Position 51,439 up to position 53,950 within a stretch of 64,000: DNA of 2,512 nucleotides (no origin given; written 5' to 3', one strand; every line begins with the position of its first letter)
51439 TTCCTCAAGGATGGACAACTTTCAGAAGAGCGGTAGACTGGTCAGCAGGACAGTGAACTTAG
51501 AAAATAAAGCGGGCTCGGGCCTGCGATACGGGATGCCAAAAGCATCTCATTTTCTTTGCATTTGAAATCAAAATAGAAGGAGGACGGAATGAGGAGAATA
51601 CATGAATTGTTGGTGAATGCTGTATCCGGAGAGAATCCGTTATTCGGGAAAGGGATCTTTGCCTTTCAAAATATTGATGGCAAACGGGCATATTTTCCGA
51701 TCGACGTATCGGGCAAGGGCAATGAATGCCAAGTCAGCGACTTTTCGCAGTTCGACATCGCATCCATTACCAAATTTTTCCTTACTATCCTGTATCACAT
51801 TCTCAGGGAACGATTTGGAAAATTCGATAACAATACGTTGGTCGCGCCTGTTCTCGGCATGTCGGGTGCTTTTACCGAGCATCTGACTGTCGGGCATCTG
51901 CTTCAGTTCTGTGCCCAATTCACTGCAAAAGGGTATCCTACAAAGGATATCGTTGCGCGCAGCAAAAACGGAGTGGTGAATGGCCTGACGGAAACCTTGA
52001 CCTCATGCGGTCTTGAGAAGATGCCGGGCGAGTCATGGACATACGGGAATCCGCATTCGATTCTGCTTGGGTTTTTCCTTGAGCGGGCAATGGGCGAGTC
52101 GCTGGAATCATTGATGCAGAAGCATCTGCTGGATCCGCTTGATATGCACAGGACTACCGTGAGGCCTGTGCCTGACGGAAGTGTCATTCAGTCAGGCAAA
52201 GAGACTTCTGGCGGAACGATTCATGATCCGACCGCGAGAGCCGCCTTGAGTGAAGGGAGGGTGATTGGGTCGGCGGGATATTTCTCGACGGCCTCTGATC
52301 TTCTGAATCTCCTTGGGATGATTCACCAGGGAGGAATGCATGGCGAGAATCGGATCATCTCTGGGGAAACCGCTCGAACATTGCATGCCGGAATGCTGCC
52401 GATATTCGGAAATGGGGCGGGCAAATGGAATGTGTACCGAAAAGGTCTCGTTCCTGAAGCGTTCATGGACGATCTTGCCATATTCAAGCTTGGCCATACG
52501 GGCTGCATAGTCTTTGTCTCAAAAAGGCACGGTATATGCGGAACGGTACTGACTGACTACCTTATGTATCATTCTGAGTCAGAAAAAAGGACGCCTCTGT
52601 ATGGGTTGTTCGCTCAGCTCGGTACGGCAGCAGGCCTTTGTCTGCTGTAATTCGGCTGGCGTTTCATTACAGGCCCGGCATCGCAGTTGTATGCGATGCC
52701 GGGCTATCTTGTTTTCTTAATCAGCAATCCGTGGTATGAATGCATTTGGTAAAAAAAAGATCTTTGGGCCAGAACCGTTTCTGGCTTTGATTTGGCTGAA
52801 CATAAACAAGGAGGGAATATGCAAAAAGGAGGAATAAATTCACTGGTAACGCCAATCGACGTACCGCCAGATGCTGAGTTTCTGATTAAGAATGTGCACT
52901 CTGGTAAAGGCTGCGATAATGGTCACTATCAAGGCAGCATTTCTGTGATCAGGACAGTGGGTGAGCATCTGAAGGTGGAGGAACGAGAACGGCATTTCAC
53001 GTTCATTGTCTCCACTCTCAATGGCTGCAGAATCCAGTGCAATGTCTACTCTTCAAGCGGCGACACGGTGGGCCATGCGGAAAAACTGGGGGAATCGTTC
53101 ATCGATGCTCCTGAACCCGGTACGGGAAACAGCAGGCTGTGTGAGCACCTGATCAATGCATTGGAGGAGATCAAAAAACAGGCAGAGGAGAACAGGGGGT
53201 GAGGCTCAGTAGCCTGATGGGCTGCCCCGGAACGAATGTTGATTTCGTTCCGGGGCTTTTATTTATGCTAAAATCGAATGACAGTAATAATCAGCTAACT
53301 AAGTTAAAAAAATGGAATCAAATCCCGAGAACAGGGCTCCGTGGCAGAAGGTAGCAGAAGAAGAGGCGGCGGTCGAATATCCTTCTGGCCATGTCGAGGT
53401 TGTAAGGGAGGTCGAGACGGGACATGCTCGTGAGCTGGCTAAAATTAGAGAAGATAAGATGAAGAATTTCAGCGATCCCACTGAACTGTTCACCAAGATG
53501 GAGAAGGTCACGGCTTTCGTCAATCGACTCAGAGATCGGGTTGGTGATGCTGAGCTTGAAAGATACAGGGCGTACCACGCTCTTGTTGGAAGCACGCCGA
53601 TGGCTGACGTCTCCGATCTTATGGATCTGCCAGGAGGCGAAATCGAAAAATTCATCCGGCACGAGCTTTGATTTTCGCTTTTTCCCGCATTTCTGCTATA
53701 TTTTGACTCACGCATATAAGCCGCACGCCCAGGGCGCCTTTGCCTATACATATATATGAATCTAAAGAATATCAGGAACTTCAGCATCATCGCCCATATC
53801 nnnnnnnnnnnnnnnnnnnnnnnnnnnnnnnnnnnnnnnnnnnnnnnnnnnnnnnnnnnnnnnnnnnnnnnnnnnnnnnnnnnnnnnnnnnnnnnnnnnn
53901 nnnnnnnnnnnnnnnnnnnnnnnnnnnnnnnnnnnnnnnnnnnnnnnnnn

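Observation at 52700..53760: Pair of small unknown genes with foreign-looking signals: TGA stops and a strong Shine-Dalgarno in a TAA/TAG, Shine-Dalgarno-poor genome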

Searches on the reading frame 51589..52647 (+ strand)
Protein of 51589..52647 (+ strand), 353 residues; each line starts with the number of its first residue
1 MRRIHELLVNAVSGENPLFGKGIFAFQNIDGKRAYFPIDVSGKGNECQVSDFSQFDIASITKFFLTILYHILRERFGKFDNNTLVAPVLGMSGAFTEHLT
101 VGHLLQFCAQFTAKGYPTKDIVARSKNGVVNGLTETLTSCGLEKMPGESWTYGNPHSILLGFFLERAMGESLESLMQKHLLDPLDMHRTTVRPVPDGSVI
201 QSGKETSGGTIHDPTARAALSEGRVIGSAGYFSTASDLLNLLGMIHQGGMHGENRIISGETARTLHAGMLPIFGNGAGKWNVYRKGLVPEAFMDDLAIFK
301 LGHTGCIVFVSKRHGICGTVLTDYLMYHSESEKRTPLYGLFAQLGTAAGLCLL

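Call 8: search_protein_families(library=pfam, proteins=[window:51589-52647:+], max_evalue=1)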
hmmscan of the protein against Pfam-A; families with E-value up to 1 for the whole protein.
window:51589-52647:+ (353 aa): 1 family
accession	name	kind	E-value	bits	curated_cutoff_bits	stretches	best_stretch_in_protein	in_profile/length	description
PF00144.29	Beta-lactamase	-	9.2e-28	97.8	27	1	30-325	24-311/329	Beta-lactamase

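Call 52: search_protein_families(library=ncbifam, proteins=[window:51589-52647:+], max_evalue=0.1)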
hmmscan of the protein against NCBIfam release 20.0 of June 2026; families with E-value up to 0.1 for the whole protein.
window:51589-52647:+ (353 aa): 19 families
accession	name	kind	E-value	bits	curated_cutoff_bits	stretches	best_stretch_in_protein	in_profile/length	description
NF002968.0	PRK03642.1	equivalog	2.5e-09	36.5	385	2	96-197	146-248/432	penicillin binding protein PBP4B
NF000264.2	blaOCH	exception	1.7e-07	30.6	800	1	2-199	35-222/390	OCH family extended-spectrum class C beta-lactamase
NF012172.1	FOX-MOX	exception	1.7e-07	30.5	700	1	30-196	56-214/382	FOX/MOX family class C beta-lactamase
NF000239.3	MOX_CMY1_fam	exception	6.5e-07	28.9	770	1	30-196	59-217/383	CMY-1/MOX family class C beta-lactamase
NF045671.1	blaPNC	exception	8.6e-07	28.1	750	1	29-198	71-232/401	PNC family class C beta-lactamase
NF033085.1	bla_class_C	equivalog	1.2e-06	27.6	415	1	29-195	30-188/356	class C beta-lactamase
NF007943.0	PRK10662.1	equivalog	2e-06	26.7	266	1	136-240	169-265/380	D-alanyl-D-alanine-carboxypeptidase/endopeptidase AmpH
NF052559.1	MthAcHydAcmB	equivalog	6.9e-06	25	550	1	125-264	149-288/391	methyl acetate hydrolase AcmB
NF000399.2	blaFOX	exception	1e-05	24.7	850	1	29-200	55-218/382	FOX family cephalosporin-hydrolyzing class C beta-lactamase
NF000422.6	blaPDC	exception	2.2e-05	23.8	865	1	28-203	59-227/397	PDC family class C beta-lactamase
NF050047.1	blaELC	exception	7.7e-05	21.7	840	1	30-191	107-261/434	ELC family class C beta-lactamase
NF038359.1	blaPRC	exception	7.9e-05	21.8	820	1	30-192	53-208/379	PRC family class C beta-lactamase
NF000519.2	blaPDC_var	exception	0.00014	21.2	900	1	28-218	59-239/397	PDC variant family class C beta-lactamase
NF033467.0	blaAQU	exception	0.00093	18.4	815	1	30-195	56-213/380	AQU family class C beta-lactamase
NF033569.1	blaLHK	exception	0.0069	15.3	850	1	30-196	64-223/390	LHK family class C beta-lactamase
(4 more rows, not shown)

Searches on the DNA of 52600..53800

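Call 71: search_rna_families(source=window, start=52600, end=53800, threshold=evalue, max_evalue=1)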
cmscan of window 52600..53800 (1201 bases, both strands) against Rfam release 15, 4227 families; matches with E-value up to 1: 2.
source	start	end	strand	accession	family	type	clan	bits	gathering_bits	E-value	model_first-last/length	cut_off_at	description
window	53210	53264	+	RF02399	NsiR1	Gene; sRNA;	-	22.2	39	0.1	1-60/60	no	Nitrogen stress-induced RNA 1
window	52623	52755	+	RF02603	BASRCII26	Gene; sRNA;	-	18.5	218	0.052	1-190/190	no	Brucella sRNA CII26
